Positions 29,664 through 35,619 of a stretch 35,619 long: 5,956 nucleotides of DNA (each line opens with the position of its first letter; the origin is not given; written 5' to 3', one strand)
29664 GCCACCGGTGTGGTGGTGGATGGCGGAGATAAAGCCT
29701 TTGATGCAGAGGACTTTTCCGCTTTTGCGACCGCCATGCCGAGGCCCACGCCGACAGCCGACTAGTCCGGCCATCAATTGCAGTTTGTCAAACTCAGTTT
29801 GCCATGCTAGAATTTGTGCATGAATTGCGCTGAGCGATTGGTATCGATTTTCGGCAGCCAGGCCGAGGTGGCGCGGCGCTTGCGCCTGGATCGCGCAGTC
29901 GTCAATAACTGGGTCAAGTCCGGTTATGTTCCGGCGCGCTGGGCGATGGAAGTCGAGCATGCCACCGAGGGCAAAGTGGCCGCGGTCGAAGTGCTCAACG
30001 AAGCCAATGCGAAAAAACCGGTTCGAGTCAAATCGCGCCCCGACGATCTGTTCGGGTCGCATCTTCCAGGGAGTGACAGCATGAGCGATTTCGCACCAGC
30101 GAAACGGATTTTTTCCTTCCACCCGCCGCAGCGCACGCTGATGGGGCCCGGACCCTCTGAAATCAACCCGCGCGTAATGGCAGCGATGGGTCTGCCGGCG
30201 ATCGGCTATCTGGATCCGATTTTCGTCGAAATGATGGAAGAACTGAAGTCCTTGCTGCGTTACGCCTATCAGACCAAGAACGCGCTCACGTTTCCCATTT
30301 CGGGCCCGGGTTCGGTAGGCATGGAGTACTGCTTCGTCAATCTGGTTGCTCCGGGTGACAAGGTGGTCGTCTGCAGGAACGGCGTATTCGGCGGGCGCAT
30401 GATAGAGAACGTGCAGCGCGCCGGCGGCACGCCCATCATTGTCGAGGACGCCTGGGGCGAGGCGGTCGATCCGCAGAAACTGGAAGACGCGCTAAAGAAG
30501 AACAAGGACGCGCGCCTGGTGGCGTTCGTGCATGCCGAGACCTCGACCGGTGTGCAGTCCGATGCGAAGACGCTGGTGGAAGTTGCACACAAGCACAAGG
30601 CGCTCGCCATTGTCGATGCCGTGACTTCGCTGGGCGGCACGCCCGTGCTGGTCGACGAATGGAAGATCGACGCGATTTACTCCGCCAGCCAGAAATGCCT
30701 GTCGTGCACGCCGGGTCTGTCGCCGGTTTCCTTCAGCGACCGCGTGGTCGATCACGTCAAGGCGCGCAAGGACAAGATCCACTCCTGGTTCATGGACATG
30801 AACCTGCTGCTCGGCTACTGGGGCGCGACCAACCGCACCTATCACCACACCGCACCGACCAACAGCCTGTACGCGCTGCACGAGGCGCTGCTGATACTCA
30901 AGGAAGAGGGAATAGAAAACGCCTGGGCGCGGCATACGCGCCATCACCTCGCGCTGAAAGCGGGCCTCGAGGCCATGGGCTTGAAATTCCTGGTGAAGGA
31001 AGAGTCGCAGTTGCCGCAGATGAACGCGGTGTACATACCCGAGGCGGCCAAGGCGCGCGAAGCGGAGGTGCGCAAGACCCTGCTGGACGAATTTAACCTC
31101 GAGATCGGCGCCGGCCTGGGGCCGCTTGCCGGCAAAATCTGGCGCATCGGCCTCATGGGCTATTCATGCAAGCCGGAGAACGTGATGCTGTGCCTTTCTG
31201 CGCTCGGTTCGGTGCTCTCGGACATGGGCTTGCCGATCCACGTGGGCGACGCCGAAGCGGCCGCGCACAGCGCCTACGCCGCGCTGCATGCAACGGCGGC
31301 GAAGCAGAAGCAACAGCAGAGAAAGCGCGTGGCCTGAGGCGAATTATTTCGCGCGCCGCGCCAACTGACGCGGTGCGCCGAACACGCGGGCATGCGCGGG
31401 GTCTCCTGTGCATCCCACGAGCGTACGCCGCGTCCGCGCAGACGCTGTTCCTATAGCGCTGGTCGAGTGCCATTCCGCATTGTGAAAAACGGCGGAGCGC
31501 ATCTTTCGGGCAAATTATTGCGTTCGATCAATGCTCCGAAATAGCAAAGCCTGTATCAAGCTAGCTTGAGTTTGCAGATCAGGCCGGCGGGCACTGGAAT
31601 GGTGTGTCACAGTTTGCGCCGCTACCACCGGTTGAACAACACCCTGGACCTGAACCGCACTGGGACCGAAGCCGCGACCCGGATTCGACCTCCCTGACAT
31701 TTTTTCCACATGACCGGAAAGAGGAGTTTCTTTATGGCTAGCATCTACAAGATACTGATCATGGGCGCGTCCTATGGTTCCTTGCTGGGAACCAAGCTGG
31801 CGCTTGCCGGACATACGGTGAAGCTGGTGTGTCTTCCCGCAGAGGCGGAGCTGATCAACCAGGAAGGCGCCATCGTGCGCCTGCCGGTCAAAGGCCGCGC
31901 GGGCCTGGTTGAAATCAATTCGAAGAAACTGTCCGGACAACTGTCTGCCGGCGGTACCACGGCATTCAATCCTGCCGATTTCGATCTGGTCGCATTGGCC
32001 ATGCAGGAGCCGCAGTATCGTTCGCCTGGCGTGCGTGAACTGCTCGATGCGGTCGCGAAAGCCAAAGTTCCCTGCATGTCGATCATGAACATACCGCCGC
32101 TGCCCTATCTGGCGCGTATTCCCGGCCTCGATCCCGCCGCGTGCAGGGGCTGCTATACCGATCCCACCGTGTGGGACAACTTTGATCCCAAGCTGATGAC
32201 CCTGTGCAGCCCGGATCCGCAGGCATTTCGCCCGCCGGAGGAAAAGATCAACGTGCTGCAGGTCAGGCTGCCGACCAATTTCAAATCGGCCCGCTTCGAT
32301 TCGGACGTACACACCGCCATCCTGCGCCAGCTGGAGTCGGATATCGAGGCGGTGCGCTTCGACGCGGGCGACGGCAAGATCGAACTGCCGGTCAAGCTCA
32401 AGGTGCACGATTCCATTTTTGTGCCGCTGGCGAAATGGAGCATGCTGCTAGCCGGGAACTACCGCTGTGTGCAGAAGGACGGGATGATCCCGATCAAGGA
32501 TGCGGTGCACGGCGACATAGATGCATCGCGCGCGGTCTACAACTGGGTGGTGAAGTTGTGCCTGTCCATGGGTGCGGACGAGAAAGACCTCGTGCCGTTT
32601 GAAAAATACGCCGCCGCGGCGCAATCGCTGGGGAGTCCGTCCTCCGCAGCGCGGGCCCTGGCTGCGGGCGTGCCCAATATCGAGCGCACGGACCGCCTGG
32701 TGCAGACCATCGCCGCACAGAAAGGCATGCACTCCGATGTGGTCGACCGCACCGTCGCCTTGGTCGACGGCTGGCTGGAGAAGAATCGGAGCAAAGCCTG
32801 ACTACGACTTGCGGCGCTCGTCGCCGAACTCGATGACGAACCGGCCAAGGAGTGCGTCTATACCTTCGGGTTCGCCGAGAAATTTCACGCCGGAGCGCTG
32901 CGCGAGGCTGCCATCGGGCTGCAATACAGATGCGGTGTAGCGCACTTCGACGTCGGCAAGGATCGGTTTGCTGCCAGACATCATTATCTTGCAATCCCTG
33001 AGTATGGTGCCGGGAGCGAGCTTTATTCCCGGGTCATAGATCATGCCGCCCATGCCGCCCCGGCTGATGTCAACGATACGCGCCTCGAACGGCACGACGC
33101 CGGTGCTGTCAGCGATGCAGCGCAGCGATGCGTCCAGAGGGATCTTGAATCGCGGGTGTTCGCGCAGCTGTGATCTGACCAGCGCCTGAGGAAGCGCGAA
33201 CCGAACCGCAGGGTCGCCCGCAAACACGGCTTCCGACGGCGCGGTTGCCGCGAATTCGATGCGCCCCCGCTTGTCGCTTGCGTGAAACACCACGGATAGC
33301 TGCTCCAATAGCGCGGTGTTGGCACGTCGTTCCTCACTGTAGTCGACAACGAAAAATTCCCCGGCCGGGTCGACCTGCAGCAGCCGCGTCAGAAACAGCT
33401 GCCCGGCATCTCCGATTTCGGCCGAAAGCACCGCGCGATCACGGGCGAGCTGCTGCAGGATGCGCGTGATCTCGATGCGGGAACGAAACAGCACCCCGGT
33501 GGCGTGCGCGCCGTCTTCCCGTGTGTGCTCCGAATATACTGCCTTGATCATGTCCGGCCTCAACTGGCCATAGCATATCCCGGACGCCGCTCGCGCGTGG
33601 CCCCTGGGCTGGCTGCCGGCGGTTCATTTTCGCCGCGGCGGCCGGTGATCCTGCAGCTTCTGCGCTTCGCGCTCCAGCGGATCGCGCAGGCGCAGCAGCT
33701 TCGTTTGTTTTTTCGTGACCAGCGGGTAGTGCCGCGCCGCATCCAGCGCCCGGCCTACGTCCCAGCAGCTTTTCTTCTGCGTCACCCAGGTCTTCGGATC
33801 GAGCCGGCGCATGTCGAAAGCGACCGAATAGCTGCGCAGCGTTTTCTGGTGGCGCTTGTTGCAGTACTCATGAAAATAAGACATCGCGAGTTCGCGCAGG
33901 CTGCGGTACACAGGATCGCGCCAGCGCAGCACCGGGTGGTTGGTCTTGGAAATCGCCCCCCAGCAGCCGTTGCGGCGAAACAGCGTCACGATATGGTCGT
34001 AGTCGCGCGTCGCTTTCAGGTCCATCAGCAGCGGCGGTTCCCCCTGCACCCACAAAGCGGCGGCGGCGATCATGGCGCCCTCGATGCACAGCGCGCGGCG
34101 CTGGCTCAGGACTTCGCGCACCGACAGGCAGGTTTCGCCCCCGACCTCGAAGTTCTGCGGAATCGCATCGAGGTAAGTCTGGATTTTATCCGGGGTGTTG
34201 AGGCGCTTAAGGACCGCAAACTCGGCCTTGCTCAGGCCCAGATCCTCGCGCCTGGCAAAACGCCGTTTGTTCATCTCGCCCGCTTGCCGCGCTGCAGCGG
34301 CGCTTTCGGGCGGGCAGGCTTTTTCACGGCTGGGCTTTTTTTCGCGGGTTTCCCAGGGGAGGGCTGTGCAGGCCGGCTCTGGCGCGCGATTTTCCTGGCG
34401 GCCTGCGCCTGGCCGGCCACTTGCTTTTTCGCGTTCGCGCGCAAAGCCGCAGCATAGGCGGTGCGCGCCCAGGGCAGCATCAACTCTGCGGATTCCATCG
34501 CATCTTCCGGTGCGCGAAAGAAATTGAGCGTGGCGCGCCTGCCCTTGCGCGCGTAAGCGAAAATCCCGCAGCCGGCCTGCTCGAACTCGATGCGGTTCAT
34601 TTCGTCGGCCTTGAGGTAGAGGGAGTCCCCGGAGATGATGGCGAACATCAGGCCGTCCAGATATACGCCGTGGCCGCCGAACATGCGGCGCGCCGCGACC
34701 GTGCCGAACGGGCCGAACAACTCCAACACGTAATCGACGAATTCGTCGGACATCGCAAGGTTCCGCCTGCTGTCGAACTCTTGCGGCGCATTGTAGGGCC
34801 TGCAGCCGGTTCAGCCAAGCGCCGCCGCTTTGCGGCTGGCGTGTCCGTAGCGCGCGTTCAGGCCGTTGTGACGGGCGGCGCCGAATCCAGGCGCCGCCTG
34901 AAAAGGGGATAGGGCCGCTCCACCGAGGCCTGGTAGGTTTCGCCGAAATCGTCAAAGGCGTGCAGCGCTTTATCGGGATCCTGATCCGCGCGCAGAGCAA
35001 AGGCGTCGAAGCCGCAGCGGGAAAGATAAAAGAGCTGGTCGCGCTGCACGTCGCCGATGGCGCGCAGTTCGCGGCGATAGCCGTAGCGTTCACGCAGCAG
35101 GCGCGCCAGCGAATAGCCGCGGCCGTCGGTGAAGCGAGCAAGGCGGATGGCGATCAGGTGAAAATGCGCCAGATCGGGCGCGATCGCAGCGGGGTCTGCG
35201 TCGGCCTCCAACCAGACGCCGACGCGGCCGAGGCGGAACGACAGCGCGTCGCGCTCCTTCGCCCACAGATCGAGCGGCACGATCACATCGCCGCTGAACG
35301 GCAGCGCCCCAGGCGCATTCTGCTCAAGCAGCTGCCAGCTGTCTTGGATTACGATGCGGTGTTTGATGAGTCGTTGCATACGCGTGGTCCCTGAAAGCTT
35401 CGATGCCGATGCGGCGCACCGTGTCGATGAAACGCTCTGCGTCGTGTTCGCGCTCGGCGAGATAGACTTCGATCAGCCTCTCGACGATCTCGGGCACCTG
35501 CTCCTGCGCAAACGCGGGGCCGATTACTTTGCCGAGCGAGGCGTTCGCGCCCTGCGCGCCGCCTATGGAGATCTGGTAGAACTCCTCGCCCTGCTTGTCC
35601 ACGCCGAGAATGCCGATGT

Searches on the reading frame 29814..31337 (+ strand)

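Call 22: search_protein_families(library=pfam, proteins=[window:29814-31337:+])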
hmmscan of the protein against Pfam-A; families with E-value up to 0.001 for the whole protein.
window:29814-31337:+ (507 aa): 4 families
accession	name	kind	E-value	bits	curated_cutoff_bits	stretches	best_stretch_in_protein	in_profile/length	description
PF00266.25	Aminotran_5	-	2.9e-21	76.3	21.5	1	139-434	43-338/371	Aminotransferase class-V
PF15943.11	YdaS_toxin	-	8.9e-11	41.9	30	1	8-61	3-57/65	Bacterial toxin YdaS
PF00155.27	Aminotran_1_2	-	2.2e-05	24.3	19.7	1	132-269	38-186/361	Aminotransferase class I and II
PF14549.12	P22_Cro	-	3.1e-05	24.1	30.2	1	8-56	4-50/60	DNA-binding transcriptional regulator Cro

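Call 50: search_protein_families(library=ncbifam, proteins=[window:29814-31337:+], max_evalue=0.00001)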
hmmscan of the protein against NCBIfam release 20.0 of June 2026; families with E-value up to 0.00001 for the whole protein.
window:29814-31337:+ (507 aa): 10 families
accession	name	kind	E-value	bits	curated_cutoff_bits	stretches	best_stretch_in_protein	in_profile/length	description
NF045640.1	AspGlyoxATaseBhcA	equivalog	6.3e-64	216.3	650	1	108-497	6-393/395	L-aspartate--glyoxylate aminotransferase BhcA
NF046070.1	PyrdoxPyrvTramin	equivalog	4.3e-56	190.3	600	1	110-471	9-367/369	pyridoxamine--pyruvate transaminase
TIGR03301.1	PhnW-AepZ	equivalog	2.8e-55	188.2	360.8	1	109-449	2-337/355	2-aminoethylphosphonate aminotransferase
NF010006.0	PRK13479.1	equivalog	5.2e-41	141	296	1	107-414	6-310/369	2-aminoethylphosphonate--pyruvate transaminase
TIGR02326.1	transamin_PhnW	equivalog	9.4e-41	140.1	400.8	1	108-419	5-314/363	2-aminoethylphosphonate--pyruvate transaminase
TIGR01366.1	serC_3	equivalog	4.2e-08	32.8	401.65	1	228-365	124-256/361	phosphoserine transaminase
TIGR01977.1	am_tr_V_EF2568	hypoth_equivalog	2.4e-07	30.1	377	1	215-435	122-335/376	cysteine desulfurase family protein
NF046037.1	carphisopro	domain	1.3e-06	28.5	38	1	6-54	1-49/54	carph-isopro domain-containing protein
TIGR01364.1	serC_1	equivalog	3.1e-06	26.3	443.6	1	137-369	43-259/358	phosphoserine transaminase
TIGR01979.1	sufS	subfamily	3.8e-06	26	475.1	1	217-297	146-224/403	SufS family cysteine desulfurase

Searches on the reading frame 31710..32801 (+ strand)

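Call 22: search_protein_families(library=pfam, proteins=[window:31710-32801:+])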
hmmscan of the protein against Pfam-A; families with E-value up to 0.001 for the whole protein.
window:31710-32801:+ (363 aa): 0 families

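Call 86: search_protein_families(library=pfam, proteins=[window:31710-32801:+], max_evalue=0.01)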
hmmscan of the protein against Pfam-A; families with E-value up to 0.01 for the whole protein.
window:31710-32801:+ (363 aa): 1 family
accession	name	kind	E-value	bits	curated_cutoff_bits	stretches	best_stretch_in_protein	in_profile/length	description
PF02558.23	ApbA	-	0.008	16.2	22.2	0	15-66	1-52/150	Ketopantoate reductase PanE/ApbA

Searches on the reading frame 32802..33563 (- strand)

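Call 22: search_protein_families(library=pfam, proteins=[window:32802-33563:-])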
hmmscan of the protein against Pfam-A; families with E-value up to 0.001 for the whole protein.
window:32802-33563:- (253 aa): 3 families
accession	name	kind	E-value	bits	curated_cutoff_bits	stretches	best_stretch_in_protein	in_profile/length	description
PF07317.18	PilZN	-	2.2e-18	66.5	23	1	27-130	4-107/107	Flagellar regulator YcgR, PilZN domain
PF07238.19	PilZ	-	4.5e-06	27.4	22.5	1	132-244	1-101/102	PilZ domain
PF22363.1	MrkH_YcgR_like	-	6.5e-05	23.8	27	1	23-127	2-96/97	MrkH-like, YcgR-like domain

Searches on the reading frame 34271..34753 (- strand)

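Call 86: search_protein_families(library=pfam, proteins=[window:34271-34753:-], max_evalue=0.01)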
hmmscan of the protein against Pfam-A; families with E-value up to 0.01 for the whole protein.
window:34271-34753:- (160 aa): 1 family
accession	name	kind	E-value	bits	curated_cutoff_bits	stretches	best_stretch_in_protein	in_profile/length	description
PF04993.18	TfoX_N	-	1.4e-31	108.9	30.1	1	11-103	1-91/91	TfoX N-terminal domain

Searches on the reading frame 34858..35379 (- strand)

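Call 22: search_protein_families(library=pfam, proteins=[window:34858-35379:-])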
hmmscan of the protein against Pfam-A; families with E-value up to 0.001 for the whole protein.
window:34858-35379:- (173 aa): 1 family
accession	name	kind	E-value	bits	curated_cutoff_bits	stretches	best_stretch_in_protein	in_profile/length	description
PF06073.17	DUF934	-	2.9e-41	140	25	1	54-160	1-107/107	Bacterial protein of unknown function (DUF934)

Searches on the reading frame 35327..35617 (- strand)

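Call 86: search_protein_families(library=pfam, proteins=[window:35327-35617:-], max_evalue=0.01)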
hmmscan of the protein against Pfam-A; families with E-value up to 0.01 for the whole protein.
window:35327-35617:- (97 aa): 1 family
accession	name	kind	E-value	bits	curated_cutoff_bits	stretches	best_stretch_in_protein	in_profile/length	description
PF01077.27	NIR_SIR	-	4.9e-11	42.8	27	1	1-78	67-149/158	Nitrite and sulphite reductase 4Fe-4S domain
